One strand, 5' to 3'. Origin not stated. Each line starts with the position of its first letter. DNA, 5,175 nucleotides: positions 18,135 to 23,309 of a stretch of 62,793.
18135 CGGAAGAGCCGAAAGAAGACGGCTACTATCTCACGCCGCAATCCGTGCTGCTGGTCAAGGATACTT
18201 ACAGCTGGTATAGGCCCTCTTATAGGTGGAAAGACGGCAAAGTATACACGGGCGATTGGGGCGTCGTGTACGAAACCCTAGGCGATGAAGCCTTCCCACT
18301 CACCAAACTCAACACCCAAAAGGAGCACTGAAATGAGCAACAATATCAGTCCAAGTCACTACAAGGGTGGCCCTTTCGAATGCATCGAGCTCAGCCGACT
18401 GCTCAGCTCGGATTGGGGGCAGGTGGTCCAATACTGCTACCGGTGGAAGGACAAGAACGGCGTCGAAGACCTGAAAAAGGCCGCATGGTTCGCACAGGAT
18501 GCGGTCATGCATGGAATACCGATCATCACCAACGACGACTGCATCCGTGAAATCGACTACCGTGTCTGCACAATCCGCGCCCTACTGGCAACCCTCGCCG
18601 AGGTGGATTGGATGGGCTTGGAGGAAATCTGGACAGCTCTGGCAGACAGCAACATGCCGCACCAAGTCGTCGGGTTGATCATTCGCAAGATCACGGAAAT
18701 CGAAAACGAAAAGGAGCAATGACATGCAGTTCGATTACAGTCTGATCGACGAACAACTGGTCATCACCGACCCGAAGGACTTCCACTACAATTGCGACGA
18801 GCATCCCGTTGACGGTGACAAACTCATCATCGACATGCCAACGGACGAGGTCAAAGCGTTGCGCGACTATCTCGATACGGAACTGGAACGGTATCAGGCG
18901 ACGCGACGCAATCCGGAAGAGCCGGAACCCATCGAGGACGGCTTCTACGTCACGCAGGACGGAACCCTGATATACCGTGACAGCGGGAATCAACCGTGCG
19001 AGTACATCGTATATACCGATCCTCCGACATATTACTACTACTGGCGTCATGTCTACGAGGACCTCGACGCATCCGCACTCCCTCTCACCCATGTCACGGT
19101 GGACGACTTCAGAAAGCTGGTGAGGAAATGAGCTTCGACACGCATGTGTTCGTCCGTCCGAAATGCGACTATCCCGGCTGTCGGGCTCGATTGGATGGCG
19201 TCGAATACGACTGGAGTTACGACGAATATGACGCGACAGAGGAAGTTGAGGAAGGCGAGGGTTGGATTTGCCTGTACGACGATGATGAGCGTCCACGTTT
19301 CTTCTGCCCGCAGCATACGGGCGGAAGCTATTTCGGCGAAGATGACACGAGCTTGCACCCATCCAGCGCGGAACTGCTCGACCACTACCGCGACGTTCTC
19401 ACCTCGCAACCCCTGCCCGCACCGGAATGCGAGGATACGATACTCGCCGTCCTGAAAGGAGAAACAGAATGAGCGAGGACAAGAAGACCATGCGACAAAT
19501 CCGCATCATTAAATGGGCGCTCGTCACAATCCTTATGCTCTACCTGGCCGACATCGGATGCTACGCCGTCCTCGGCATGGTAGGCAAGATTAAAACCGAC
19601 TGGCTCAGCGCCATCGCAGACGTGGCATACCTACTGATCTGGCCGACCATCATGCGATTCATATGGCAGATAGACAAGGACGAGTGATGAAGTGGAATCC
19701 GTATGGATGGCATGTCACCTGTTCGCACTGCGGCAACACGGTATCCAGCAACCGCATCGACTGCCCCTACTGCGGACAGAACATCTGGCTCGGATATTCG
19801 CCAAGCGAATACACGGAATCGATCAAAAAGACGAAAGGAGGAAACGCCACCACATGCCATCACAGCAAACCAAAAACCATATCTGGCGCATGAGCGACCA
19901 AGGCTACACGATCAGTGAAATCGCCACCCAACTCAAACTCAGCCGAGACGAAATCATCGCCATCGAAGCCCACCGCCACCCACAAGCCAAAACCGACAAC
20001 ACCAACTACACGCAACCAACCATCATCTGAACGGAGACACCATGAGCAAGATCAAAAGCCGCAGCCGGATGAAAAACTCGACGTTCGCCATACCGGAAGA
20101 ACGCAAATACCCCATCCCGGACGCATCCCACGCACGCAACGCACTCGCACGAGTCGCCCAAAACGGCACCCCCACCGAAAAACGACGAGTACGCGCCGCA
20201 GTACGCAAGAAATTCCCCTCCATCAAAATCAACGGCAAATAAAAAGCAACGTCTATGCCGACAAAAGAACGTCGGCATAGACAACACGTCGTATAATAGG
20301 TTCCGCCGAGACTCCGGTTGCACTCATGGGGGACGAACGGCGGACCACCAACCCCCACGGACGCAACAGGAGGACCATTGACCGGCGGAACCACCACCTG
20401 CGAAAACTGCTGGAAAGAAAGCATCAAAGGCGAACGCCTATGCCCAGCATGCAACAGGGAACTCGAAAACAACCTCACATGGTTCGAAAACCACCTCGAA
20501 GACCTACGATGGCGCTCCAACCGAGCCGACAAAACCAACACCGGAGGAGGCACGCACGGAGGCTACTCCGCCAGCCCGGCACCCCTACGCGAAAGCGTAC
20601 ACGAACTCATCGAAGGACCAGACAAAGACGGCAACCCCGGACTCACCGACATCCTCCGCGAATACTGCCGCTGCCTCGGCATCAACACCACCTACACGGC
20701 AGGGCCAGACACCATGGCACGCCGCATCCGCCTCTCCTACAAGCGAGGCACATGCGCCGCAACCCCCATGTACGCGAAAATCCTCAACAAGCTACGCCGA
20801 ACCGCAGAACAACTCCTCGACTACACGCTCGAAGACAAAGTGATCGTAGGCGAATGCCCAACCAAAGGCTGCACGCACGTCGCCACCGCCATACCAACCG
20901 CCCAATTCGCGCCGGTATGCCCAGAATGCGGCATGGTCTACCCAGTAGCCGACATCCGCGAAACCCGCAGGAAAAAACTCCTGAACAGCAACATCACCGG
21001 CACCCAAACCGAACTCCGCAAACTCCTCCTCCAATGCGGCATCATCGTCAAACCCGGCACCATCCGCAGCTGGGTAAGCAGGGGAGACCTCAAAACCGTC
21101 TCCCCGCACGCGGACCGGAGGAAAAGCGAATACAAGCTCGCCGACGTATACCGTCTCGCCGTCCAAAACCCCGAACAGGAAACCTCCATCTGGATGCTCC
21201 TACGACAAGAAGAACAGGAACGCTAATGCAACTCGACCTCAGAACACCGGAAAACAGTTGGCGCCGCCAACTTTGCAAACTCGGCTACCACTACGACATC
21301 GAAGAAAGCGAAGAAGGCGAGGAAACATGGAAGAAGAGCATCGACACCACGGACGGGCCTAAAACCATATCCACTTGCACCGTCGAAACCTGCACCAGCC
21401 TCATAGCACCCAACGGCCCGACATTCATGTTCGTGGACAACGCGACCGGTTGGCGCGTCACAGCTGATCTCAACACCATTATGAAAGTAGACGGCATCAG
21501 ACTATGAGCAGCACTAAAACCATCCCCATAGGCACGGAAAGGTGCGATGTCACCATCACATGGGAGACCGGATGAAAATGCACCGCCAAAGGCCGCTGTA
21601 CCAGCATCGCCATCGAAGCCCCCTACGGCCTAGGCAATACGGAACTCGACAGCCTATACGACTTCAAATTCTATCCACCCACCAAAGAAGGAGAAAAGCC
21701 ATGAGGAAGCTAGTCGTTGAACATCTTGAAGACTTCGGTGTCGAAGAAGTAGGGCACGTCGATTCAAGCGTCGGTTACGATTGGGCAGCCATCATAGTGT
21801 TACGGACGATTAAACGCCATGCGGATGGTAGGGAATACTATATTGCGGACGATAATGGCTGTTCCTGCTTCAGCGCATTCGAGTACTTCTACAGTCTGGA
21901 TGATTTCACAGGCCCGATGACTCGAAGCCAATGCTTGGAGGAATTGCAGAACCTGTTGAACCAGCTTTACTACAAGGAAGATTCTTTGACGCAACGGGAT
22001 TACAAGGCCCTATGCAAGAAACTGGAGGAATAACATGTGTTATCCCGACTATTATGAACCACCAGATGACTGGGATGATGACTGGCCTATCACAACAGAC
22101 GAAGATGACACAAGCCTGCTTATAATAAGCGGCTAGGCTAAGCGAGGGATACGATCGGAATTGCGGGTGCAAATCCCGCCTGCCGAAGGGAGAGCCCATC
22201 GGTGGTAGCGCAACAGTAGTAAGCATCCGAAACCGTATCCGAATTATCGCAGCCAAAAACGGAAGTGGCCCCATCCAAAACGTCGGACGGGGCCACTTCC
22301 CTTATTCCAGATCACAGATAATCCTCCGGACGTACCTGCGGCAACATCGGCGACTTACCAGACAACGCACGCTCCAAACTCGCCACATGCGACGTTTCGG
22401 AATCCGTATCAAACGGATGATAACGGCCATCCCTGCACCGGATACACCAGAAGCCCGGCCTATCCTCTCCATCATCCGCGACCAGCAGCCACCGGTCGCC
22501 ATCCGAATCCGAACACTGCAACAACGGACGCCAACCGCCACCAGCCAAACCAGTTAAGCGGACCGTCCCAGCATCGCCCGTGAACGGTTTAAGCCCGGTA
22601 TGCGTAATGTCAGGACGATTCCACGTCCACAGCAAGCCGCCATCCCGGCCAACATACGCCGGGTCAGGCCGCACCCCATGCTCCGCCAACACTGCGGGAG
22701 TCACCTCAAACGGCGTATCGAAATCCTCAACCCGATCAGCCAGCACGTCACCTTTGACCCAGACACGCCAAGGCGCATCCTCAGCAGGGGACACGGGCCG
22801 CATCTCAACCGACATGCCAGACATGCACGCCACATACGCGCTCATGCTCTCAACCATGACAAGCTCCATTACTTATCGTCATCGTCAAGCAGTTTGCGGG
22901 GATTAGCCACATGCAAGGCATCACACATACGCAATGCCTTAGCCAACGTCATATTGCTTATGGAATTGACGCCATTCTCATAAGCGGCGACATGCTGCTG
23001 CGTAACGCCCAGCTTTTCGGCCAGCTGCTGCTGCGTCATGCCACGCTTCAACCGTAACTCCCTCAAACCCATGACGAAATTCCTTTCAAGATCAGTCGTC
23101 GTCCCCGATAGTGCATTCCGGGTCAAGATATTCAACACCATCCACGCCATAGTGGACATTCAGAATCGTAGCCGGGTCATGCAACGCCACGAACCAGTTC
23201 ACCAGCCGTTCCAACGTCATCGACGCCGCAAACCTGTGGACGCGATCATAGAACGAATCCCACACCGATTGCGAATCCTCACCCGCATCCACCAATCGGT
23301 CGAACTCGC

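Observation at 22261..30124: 7.9-kb reverse-strand island of 16 ORFans between the replication and packaging modules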

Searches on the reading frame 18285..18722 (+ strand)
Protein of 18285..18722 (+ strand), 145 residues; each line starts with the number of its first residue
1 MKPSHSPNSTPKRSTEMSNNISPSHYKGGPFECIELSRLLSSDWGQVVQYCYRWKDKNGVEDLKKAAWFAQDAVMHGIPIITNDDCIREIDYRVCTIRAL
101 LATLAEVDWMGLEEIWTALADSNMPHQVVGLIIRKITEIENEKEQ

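Call 15: search_protein_families(library=pfam, max_evalue=0.001, proteins=[window:18285-18722:+])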
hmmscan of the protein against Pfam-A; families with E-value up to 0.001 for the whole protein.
window:18285-18722:+ (145 aa): 1 family
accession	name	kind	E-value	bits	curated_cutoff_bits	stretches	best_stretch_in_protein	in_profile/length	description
PF11753.13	DUF3310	-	1.2e-06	28.9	24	1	22-70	3-59/60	Protein of unknwon function (DUF3310)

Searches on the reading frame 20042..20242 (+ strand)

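Call 15: search_protein_families(library=pfam, max_evalue=0.001, proteins=[window:20042-20242:+])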
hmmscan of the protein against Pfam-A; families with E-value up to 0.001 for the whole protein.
window:20042-20242:+ (66 aa): 1 family
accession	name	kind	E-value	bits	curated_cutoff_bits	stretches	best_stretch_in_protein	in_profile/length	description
PF20223.3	DUF6582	-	3.8e-07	30.8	27.3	1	10-51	20-70/83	Family of unknown function (DUF6582)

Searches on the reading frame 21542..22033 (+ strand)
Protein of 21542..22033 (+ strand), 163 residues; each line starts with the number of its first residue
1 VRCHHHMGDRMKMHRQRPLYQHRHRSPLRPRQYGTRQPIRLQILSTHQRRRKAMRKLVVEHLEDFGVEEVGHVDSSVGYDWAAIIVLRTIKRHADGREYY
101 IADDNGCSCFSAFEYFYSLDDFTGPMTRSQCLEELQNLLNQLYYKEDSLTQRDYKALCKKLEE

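Call 15: search_protein_families(library=pfam, max_evalue=0.001, proteins=[window:21542-22033:+])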
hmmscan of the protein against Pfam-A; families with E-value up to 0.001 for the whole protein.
window:21542-22033:+ (163 aa): 1 family
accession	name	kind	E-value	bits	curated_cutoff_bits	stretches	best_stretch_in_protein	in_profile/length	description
PF24459.1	DUF7574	-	4e-17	62.6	27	1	61-153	6-96/107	Domain of unknown function (DUF7574)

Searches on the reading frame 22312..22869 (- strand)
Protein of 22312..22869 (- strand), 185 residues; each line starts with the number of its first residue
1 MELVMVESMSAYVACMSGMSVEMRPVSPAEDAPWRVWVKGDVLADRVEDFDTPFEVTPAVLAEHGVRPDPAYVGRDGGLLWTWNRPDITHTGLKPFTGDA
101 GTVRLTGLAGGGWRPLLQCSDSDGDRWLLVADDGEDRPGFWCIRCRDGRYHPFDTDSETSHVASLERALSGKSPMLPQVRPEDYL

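Call 6: search_protein_families(library=pfam, max_evalue=0.1, proteins=[window:22312-22869:-])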
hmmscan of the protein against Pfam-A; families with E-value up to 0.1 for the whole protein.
window:22312-22869:- (185 aa): 0 families

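Call 9: search_protein_families(library=phrogs, max_evalue=0.01, proteins=[window:22312-22869:-])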
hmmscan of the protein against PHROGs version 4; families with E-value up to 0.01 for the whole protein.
window:22312-22869:- (185 aa): 0 families

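Call 11: search_protein_families(library=padloc, max_evalue=0.01, proteins=[window:22312-22869:-])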
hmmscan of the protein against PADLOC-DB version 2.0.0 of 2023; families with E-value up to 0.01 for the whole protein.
window:22312-22869:- (185 aa): 0 families

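Call 80: search_protein_families(library=ncbifam, max_evalue=0.05, proteins=[window:22312-22869:-])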
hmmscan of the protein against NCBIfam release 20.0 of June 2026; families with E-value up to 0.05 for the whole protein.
window:22312-22869:- (185 aa): 0 families

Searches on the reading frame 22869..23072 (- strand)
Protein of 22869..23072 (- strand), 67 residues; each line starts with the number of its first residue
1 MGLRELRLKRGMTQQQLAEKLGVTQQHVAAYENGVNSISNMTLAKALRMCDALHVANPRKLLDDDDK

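Call 93: search_solved_structures(query=window:22869-23072:-, max_evalue=0.01)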
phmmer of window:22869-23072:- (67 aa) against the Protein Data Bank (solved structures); distinct sequences matched with E-value up to 0.01: 19.
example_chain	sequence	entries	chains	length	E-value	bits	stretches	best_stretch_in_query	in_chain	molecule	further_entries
8tac_A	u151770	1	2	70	0.00012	25.8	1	3-45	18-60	DBP48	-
3eus_A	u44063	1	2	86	0.00071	23.4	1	3-57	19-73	DNA-binding protein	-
1lli_A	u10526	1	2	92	0.0013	22.5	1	9-47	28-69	PROTEIN (LAMBDA REPRESSOR)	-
2wiu_B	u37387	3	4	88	0.0015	22.3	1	4-50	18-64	HTH-TYPE TRANSCRIPTIONAL REGULATOR HIPB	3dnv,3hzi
1y7y_A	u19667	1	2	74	0.0017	22.2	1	3-61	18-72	C.AhdI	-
4yg4_A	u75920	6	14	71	0.0017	22.2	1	4-50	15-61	Antitoxin HipB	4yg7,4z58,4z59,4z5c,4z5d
28tn_A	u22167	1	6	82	0.0019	22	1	3-43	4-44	lambda repressor-like protein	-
4yg1_A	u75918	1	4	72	0.0022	21.8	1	4-49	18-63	Antitoxin HipB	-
3kxa_A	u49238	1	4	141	0.0022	21.8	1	5-47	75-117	Putative uncharacterized protein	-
1r63_A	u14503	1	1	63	0.0023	21.8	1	4-37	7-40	REPRESSOR PROTEIN FROM BACTERIOPHAGE 434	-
5k98_B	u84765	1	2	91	0.0023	21.7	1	4-50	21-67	Antitoxin HipB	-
4z5h_A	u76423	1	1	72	0.0025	21.7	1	4-49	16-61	Antitoxin HipB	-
1per_L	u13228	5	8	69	0.0026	21.6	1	4-37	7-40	PROTEIN (434 REPRESSOR) | 434 REPRESSOR | REPRESSOR PROTEIN CI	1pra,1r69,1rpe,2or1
1sq8_A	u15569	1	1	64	0.0038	21.1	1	3-37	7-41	dh434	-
9sf2_A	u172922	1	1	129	0.004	21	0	3-40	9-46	Transcriptional regulator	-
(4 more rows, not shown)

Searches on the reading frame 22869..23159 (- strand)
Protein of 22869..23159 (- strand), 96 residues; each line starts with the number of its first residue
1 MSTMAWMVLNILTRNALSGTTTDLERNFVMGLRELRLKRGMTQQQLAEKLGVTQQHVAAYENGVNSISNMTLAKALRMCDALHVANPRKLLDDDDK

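Call 6: search_protein_families(library=pfam, max_evalue=0.1, proteins=[window:22869-23159:-])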
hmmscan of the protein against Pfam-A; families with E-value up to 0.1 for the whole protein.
window:22869-23159:- (96 aa): 19 families
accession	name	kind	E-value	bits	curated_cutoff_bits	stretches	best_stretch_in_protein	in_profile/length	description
PF01381.28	HTH_3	-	4.5e-15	55.9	23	1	32-78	1-47/55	Helix-turn-helix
PF13560.12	HTH_31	-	1.4e-10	41.8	27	1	32-81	6-56/64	Helix-turn-helix domain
PF12844.13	HTH_19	-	3.7e-07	30.4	30.2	1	32-74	4-46/64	Helix-turn-helix domain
PF13443.12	HTH_26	-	4e-06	27.4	22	1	32-84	2-52/63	Cro/C1-type HTH DNA-binding domain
PF13413.12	HTH_25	-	9.5e-05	22.6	24.6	1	32-63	2-33/62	Helix-turn-helix domain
PF13412.12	HTH_24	-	0.00033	20.6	21.9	1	32-59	9-36/48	Winged helix-turn-helix DNA-binding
PF04545.22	Sigma70_r4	-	0.00074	19.4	24.1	1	35-57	15-37/50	Sigma-70, region 4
PF22495.2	HTH_92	-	0.0029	17.3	27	1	33-65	1-33/45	RsaL-like HTH domain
PF15943.11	YdaS_toxin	-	0.004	17.4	30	1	43-67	11-35/65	Bacterial toxin YdaS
PF17762.8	HTH_ParB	-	0.0053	17.3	22.6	1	31-59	11-39/102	ParB HTH domain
PF12802.13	MarR_2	-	0.0074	16.9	27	0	38-57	17-37/61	MarR family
PF01047.28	MarR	-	0.0074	16.6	24.6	1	30-57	7-34/59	MarR family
PF13384.12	HTH_23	-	0.0079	16.4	24.6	1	36-58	13-35/50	Homeodomain-like domain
PF13545.12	HTH_Crp_2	-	0.011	16.2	27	1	36-58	18-40/70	Crp-like helix-turn-helix domain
PF21694.2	DNA_pol3_delta_C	-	0.012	16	27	1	37-79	54-96/121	DNA polymerase III delta subunit, C-terminal domain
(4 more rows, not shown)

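Call 9: search_protein_families(library=phrogs, max_evalue=0.01, proteins=[window:22869-23159:-])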
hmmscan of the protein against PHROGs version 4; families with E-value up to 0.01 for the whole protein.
window:22869-23159:- (96 aa): 27 families (the best 25 are shown)
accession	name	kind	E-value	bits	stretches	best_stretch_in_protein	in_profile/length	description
phrog_8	-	transcription regulation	2.1e-12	48.2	1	20-84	69-130/346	transcriptional regulator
phrog_3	-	transcription regulation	1e-11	46.3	1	26-93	87-148/430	transcriptional repressor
phrog_1373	-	transcription regulation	3.3e-09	37.9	1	32-81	68-117/166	transcriptional regulator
phrog_2439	-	transcription regulation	5.3e-09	36.4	1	32-75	12-55/367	transcriptional regulator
phrog_4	-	transcription regulation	1.3e-08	35.2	1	26-84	140-186/400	transcriptional repressor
phrog_7950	-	transcription regulation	2.7e-07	31.6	1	32-66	12-46/68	transcriptional repressor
phrog_2339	-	DNA, RNA and nucleotide metabolism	5.6e-07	30.5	1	20-82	18-78/98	HTH DNA binding protein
phrog_7241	-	transcription regulation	1.1e-06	29.6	1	33-74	67-108/122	transcriptional regulator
phrog_5823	-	transcription regulation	1.7e-06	28.5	1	32-76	11-55/404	transcriptional regulator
phrog_2328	-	transcription regulation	7.1e-06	26.8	1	32-74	20-62/128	transcriptional repressor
phrog_6831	-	transcription regulation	1.1e-05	26.4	1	38-76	16-54/68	transcriptional regulator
phrog_2967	-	transcription regulation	1.7e-05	25.5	1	27-84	10-64/225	transcriptional regulator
phrog_4779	-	transcription regulation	8e-05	24.1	1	38-86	13-66/98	transcriptional regulator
phrog_38027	-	transcription regulation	9.8e-05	23.4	1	31-74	72-115/143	transcriptional repressor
phrog_638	-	transcription regulation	0.00021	22.2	1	42-83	19-57/145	transcriptional regulator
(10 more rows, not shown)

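Call 11: search_protein_families(library=padloc, max_evalue=0.01, proteins=[window:22869-23159:-])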
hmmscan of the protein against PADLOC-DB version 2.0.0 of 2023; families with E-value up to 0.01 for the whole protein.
window:22869-23159:- (96 aa): 16 families
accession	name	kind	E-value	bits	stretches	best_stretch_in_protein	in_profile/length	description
PDLC02926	HTH_VI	-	3.1e-08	31.8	1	32-74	6-48/92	-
PDLC03947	RmrA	-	3.8e-08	30.6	1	32-78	16-62/383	-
PDLC03949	RmrA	-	5e-07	26.9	1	36-80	11-58/363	-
PDLC03952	RmrA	-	1.4e-06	25.5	1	32-74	27-69/395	-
PDLC04142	capH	-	1.5e-06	27.2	1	32-95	11-70/103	capH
PDLC03944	RmrA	-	2.5e-06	24.8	1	32-74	11-53/384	-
PDLC03945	RmrA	-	1.3e-05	22.6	1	32-66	7-41/394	-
PDLC03954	RmrA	-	1.6e-05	22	1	31-71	14-53/380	-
PDLC03664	Control_protein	-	4.7e-05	21.8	1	28-90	14-72/74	control protein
PDLC03951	RmrA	-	0.00013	19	1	32-84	13-62/400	-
PDLC03955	RmrA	-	0.00021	18.6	1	36-84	29-74/371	-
PDLC03665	Control_protein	-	0.00035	18.8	1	27-92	8-70/77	control protein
PDLC03946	RmrA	-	0.00056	16.7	1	34-83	9-61/357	-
PDLC04775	PDC-M69A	-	0.00073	18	1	38-84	18-61/113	-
PDLC03948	RmrA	-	0.0015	15.5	1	32-74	13-58/397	-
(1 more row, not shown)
